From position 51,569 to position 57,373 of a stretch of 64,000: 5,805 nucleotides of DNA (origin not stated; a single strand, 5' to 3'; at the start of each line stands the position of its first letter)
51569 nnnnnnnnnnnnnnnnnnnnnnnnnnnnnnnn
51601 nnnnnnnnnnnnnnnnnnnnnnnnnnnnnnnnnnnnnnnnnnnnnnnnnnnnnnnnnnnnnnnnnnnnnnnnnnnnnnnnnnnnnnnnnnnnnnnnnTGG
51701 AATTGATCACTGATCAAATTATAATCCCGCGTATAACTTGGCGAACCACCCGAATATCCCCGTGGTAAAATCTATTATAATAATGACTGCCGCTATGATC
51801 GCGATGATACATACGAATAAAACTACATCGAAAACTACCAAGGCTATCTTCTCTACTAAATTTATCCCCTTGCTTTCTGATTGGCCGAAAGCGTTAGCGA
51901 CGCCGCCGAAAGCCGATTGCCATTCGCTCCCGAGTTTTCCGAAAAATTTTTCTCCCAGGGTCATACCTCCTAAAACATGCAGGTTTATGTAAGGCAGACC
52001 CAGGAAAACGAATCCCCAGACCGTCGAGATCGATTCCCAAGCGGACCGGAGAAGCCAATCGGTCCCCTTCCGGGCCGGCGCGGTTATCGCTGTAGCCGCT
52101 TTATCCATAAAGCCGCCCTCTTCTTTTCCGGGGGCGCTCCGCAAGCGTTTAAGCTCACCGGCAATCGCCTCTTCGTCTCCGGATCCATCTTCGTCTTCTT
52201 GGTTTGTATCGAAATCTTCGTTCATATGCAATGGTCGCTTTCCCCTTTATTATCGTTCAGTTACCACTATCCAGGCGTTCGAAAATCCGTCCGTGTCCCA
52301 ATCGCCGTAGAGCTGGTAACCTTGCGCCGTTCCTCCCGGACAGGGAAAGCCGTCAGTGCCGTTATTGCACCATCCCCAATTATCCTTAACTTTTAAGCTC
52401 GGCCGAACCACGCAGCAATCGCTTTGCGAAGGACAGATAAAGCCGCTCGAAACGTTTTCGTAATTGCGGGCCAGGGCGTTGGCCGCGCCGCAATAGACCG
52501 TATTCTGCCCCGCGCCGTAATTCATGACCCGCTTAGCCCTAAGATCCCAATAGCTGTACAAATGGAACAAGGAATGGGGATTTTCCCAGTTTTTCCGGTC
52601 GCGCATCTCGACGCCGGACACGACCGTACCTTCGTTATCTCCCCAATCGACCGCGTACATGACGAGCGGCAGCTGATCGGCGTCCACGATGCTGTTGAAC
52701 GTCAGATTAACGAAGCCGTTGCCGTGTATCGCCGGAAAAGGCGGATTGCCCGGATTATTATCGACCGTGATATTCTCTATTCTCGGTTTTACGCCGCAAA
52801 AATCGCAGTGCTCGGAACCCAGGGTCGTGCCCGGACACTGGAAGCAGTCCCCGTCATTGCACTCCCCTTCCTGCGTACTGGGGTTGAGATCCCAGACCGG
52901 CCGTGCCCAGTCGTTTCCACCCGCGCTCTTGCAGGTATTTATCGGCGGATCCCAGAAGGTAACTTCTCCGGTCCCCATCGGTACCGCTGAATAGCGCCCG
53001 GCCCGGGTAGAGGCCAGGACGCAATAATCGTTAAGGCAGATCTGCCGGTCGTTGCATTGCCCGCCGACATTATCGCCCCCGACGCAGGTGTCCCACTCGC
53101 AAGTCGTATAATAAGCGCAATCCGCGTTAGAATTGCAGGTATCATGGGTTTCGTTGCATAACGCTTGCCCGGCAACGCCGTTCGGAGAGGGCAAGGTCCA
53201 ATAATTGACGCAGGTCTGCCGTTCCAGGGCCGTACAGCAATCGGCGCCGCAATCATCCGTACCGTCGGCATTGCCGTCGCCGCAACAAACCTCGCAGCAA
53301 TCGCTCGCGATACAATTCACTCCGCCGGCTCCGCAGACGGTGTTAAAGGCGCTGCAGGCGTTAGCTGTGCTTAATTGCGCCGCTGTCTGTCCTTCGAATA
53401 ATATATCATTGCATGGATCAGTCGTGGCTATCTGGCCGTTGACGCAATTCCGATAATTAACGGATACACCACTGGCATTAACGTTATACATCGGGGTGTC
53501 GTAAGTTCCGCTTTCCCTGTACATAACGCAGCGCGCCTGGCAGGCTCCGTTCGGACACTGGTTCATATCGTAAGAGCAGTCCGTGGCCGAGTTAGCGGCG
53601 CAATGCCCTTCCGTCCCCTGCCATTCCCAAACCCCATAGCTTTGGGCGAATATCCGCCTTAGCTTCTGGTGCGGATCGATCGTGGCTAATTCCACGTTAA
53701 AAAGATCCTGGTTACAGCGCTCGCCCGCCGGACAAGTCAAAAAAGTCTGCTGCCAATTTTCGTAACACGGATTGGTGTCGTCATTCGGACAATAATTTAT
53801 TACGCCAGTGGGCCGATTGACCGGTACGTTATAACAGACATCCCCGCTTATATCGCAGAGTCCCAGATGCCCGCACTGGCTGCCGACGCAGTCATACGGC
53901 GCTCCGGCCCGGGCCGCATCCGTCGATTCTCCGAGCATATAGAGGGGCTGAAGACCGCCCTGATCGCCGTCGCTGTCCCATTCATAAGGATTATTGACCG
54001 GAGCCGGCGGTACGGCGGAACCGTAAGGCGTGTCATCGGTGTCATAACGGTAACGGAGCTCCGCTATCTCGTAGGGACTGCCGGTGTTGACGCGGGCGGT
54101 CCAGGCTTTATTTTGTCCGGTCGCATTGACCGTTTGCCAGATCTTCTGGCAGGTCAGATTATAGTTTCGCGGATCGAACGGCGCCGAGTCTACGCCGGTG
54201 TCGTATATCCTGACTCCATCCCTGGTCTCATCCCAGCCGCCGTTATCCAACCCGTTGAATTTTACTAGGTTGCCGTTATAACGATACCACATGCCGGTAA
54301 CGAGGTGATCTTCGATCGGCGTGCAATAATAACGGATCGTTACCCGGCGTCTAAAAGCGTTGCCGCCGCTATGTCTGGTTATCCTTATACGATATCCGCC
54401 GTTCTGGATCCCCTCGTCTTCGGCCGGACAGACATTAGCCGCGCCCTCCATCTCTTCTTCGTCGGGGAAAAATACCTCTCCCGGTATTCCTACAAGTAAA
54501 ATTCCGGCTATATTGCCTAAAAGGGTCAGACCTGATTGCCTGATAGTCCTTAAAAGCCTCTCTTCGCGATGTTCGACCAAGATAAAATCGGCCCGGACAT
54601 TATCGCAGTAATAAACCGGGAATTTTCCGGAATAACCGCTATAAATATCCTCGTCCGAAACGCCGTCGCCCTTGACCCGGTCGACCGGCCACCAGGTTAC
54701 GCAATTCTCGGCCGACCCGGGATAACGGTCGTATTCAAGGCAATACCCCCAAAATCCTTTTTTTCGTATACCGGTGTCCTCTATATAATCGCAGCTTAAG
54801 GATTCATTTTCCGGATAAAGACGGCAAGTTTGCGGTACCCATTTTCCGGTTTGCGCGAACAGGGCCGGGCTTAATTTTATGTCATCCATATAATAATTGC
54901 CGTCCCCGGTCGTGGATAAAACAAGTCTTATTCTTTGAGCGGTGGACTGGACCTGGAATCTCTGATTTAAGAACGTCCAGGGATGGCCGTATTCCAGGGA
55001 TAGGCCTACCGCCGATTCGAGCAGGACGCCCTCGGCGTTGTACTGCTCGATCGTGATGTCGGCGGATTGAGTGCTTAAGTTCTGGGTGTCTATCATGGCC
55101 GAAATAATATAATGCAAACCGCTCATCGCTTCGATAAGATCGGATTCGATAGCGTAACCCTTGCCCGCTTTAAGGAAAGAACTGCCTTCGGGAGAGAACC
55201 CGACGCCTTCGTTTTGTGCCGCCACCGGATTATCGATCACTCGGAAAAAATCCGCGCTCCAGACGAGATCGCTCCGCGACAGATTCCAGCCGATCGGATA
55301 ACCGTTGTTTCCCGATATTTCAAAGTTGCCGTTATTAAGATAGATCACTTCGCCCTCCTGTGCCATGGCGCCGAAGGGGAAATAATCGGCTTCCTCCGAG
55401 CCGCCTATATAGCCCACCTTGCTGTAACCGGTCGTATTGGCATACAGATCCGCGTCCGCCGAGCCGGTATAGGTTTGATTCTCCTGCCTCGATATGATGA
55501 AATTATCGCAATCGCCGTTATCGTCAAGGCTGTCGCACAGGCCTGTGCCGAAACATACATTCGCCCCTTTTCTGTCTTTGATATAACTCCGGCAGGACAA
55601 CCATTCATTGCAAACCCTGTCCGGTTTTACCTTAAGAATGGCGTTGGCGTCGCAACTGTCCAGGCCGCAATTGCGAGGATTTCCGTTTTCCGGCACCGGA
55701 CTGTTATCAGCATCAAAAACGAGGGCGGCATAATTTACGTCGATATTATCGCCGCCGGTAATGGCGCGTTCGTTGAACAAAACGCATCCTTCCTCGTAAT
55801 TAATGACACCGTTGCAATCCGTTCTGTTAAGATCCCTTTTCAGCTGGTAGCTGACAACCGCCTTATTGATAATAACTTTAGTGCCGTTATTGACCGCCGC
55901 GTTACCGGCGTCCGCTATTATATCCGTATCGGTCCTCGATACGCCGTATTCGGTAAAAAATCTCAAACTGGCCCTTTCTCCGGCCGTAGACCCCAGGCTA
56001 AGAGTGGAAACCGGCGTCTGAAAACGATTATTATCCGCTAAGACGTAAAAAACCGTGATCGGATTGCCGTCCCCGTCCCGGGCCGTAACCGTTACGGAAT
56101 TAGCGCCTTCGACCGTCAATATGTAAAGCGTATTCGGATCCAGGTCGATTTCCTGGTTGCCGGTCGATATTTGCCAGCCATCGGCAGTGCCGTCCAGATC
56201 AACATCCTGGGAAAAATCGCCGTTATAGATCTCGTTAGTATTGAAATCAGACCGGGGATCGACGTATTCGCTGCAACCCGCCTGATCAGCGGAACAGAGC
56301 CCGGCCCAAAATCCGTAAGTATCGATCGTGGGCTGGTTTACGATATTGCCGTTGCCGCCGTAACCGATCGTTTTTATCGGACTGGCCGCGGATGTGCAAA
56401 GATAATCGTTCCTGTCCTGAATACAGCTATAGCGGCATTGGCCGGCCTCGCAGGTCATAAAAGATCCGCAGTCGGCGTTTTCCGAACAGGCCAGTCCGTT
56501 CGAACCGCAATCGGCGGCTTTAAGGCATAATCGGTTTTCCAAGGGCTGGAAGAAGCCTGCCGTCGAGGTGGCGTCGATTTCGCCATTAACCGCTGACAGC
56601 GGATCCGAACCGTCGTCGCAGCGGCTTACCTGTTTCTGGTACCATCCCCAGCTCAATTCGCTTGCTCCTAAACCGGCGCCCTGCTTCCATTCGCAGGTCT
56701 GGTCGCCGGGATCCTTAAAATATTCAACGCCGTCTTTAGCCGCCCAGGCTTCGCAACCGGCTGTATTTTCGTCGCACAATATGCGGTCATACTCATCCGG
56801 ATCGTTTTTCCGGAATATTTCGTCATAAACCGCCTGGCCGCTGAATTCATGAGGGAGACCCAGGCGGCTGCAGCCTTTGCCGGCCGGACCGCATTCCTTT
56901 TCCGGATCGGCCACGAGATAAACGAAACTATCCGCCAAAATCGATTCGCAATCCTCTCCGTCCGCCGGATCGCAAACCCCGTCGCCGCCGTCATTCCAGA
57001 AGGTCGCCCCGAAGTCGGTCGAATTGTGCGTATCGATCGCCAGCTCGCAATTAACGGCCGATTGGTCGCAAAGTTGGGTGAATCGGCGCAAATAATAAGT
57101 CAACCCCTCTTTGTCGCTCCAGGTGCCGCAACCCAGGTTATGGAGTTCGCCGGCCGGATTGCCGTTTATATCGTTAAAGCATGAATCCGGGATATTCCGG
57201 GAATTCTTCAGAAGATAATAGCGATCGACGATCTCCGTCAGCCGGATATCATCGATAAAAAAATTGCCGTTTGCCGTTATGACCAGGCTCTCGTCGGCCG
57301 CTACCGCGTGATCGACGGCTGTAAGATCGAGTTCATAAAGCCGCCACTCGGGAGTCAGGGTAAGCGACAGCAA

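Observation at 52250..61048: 2932-aa Cys-rich secreted giant with four CBM4_9-like modules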

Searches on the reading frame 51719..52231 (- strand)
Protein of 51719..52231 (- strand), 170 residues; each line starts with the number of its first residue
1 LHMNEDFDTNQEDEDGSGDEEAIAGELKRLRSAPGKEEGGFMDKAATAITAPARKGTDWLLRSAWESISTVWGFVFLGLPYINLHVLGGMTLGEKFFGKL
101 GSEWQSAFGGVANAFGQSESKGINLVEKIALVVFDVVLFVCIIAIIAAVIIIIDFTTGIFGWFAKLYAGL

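Call 6: search_protein_families(library=pfam, proteins=[window:51719-52231:-], max_evalue=0.01)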
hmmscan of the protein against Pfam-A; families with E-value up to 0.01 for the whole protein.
window:51719-52231:- (170 aa): 0 families

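Call 43: search_protein_families(library=ncbifam, proteins=[window:51719-52231:-], max_evalue=0.1)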
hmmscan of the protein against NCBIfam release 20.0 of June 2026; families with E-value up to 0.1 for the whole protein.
window:51719-52231:- (170 aa): 0 families

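Call 85: search_protein_families(library=pfam, proteins=[window:51719-52231:-], max_evalue=10)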
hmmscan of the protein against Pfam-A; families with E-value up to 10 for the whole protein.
window:51719-52231:- (170 aa): 1 family
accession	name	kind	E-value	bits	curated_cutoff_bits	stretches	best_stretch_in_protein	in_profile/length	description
PF11857.13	DUF3377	-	0.35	11.3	26.5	1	128-150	28-50/72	Domain of unknown function (DUF3377)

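Call 98: find_homologous_proteins(query=window:51719-52231:-, max_evalue=0.001)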
Query window:51719-52231:- (170 aa): 5 proteins with E <= 0.001 among 118 candidates.
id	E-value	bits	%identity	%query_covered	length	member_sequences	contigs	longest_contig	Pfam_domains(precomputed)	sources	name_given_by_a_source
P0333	6.9e-105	366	100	99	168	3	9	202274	-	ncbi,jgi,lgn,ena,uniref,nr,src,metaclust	ncbi:hypothetical protein A2303_02295 [Candidatus Falkowbacteria bacterium RIFOXYB2_FULL_47_14]|unir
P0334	5.8e-91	321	89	99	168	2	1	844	-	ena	-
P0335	1.8e-90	319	87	96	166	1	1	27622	-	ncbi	ncbi:MAG: hypothetical protein V1867_07880 [Candidatus Falkowbacteria bacterium]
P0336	3.7e-54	201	54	96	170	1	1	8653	-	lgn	-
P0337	2.2e-12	65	38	91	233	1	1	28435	-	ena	-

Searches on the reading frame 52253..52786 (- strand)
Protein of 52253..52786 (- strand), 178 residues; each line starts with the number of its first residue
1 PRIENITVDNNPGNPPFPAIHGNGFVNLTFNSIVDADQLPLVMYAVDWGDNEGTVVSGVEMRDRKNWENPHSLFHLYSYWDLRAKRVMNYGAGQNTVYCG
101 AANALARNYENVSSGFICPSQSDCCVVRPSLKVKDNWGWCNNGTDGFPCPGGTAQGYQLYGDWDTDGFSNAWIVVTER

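Call 80: search_protein_families(library=pfam, alignment_id=A8, max_evalue=0.01)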
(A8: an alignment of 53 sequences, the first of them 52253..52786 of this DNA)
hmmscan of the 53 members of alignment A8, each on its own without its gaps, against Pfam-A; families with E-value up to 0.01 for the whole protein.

A. member 1, window:52253-52786:- (178 aa): 0 families

B. families by the number of members that match (of 53 scanned): 2 families
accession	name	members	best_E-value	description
PF07495.19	Y_Y_Y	2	0.0012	Y_Y_Y domain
PF23959.1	DUF7288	1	0.0086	Family of unknown function (DUF7288)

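Call 81: search_solved_structures(query=A8, max_evalue=1)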
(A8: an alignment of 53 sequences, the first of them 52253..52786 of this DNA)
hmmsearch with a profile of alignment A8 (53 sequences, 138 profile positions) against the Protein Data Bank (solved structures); distinct sequences matched with E-value up to 1: 2.
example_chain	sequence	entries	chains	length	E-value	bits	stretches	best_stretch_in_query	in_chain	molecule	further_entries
9fqr_Fp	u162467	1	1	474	0.074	16.2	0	3-74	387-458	Tetratricopeptide repeat protein 29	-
4csi_A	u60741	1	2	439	0.41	13.8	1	88-127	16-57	CELLULASE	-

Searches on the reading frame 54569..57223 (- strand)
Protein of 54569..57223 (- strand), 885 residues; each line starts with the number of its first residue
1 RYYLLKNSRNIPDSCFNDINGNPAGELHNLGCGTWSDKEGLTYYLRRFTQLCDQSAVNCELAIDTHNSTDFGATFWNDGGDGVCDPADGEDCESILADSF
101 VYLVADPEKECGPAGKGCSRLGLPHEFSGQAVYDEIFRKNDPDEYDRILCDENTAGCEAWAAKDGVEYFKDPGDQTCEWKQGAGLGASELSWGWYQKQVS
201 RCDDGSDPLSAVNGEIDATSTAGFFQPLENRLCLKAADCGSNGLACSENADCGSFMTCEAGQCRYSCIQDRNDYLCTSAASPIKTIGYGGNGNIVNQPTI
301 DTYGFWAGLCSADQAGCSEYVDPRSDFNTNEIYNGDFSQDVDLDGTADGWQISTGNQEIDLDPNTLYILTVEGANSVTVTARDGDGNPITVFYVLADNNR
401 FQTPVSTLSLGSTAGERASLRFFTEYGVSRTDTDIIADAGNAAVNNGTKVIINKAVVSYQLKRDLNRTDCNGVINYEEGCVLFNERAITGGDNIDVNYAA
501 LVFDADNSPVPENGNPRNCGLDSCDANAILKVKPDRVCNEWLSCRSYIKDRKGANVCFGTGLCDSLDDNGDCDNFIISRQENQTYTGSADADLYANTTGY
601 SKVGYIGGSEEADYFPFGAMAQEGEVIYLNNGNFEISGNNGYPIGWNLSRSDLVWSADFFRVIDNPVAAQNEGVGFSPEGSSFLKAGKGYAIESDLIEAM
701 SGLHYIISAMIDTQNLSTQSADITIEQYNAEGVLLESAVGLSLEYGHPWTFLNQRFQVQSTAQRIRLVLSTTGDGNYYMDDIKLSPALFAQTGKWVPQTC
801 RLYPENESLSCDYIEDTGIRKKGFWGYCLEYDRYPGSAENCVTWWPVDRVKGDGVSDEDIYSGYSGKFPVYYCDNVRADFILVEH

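Call 66: predict_structure(alignment_id=A7)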
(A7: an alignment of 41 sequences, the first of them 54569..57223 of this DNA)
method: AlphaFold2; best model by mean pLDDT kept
length: 885 residues; sequences in the alignment: 41
mean_pLDDT: 64.9   pTM: 0.47
mean pLDDT of the five models: 64.9, 62.6, 59.5, 58.6, 57.9
residues with pLDDT >= 90: 110; 70-90: 301; 50-70: 237; < 50: 237
segments of 3 or more residues with pLDDT < 50: 1-21, 25-65, 98-150, 154-174, 185-189, 304-316, 491-495, 534-539, 598-600, 830-885
pLDDT, mean of each block of 10 residues (from residue 1): 29 46 48 39 33 27 44 56 61 54 29 28 30 31 36 47 40 56 55 70 67 70 73 74 86 80 85 71 54 59 45 49 72 82 80 81 82 92 86 83 89 87 69 78 89 76 69 75 74 57 79 74 77 52 60 57 54 60 63 52 56 62 75 85 87 81 87 79 87 91 90 93 96 93 94 91 94 92 83 72 53 65 57 35 29 25 26 29 34
secondary structure, 60 per line:
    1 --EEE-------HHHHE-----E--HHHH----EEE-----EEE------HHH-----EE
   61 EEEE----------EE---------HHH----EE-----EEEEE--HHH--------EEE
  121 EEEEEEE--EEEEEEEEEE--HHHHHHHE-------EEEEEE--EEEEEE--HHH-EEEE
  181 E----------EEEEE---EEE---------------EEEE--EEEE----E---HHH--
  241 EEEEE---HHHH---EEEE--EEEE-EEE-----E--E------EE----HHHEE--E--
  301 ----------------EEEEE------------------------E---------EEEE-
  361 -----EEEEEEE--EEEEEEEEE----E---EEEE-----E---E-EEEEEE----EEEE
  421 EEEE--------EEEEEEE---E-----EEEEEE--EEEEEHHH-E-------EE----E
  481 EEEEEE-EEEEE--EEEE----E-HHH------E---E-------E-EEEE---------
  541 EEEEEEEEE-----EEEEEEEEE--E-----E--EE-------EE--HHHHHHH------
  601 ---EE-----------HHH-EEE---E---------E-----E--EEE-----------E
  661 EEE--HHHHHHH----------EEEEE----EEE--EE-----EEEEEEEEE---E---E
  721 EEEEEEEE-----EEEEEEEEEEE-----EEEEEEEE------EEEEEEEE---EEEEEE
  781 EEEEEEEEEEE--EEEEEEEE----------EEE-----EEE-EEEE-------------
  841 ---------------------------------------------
elements in order (helices of 4 or more, strands of 3 or more residues): E3-5 H13-16 H26-29 E34-36 E42-44 E59-64 E100-104 E118-127 E130-139 H142-148 E157-162 E165-170 E177-181 E192-196 E200-202 E218-221 E224-227 E241-245 H249-252 E256-259 E262-265 E267-269 E317-321 E356-359 E366-372 E375-383 E392-395 E407-412 E417-424 E433-439 E449-454 E457-461 E480-486 E488-492 E495-498 E528-531 E541-549 E555-563 H588-594 E621-623 E646-648 E660-663 H666-672 E683-687 E692-694 E704-712 E720-728 E734-744 E750-757 E764-771 E775-791 E794-801 E812-814 E820-822 E824-827

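Call 68: fold_search(model_id=the predicted structure, library=pdb)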
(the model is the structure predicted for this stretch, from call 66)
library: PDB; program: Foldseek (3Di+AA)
matches with E <= 10: 1833; with E <= 0.001: 164
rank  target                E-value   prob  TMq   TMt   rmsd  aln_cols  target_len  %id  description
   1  2wys_A                1.2e-07  1.00  0.14  0.23   4.0       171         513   15  High resolution crystallographic structure of the Clostridium thermocellum N-terminal endo-1,4-beta-D-xylanase 10B (Xy (released 2010-08-25)
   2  2zey_A                1.9e-07  1.00  0.14  0.73   4.0       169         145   17  Family 16 carbohydrate binding module (released 2008-03-04)
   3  2y64_A                2.2e-07  1.00  0.14  0.62   4.8       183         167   15  Xylopentaose binding mutated (X-2 L110F) CBM4-2 Carbohydrate Binding Module from a Thermostable Rhodothermus marinus X (released 2012-03-07)
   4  4xup_B                2.3e-07  1.00  0.13  0.33  16.7       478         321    9  Structure of the N-terminal CBM22-1-CBM22-2 tandem domain from Paenibacillus barcinonensis Xyn10C (released 2015-06-03)
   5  4xup_D                2.4e-07  1.00  0.13  0.33  17.4       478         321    9  Structure of the N-terminal CBM22-1-CBM22-2 tandem domain from Paenibacillus barcinonensis Xyn10C (released 2015-06-03)
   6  4xup_F                3.5e-07  1.00  0.13  0.33  14.1       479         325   10  Structure of the N-terminal CBM22-1-CBM22-2 tandem domain from Paenibacillus barcinonensis Xyn10C (released 2015-06-03)
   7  2zew_A                3.7e-07  1.00  0.14  0.72   4.0       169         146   17  Family 16 Cabohydrate Binding Domain Module 1 (released 2008-03-04)
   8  4xup_A                4.1e-07  1.00  0.13  0.32  19.0       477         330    9  Structure of the N-terminal CBM22-1-CBM22-2 tandem domain from Paenibacillus barcinonensis Xyn10C (released 2015-06-03)
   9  2zey_B                5.8e-07  1.00  0.14  0.76   3.8       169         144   17  Family 16 carbohydrate binding module (released 2008-03-04)
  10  2w5f_B                6.1e-07  1.00  0.14  0.23   4.2       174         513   15  High resolution crystallographic structure of the Clostridium thermocellum N-terminal endo-1,4-beta-D-xylanase 10B (Xy (released 2010-01-19)
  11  2y6j                  6.4e-07  1.00  0.14  0.63   4.6       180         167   16  X-2 engineered mutated CBM4-2 Carbohydrate Binding Module from a Thermostable Rhodothermus marinus Xylanase (released 2012-03-07)
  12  2w5f_A                7.1e-07  1.00  0.14  0.23   4.0       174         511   14  High resolution crystallographic structure of the Clostridium thermocellum N-terminal endo-1,4-beta-D-xylanase 10B (Xy (released 2010-01-19)
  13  2zex_A                7.8e-07  1.00  0.14  0.70   4.7       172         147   17  Family 16 carbohydrate binding module (released 2008-03-04)
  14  4bj0_A                8.2e-07  1.00  0.14  0.62   4.6       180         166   15  Xyloglucan binding module (CBM4-2 X2-L110F) in complex with branched xyloses (released 2014-04-23)
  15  2zew_B                8.6e-07  1.00  0.14  0.71   4.7       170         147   19  Family 16 Cabohydrate Binding Domain Module 1 (released 2008-03-04)
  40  4xup_E                4.2e-06  1.00  0.14  0.63   4.4       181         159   13  Structure of the N-terminal CBM22-1-CBM22-2 tandem domain from Paenibacillus barcinonensis Xyn10C (released 2015-06-03)
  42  4xup_C                4.4e-06  1.00  0.14  0.63   4.3       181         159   13  Structure of the N-terminal CBM22-1-CBM22-2 tandem domain from Paenibacillus barcinonensis Xyn10C (released 2015-06-03)
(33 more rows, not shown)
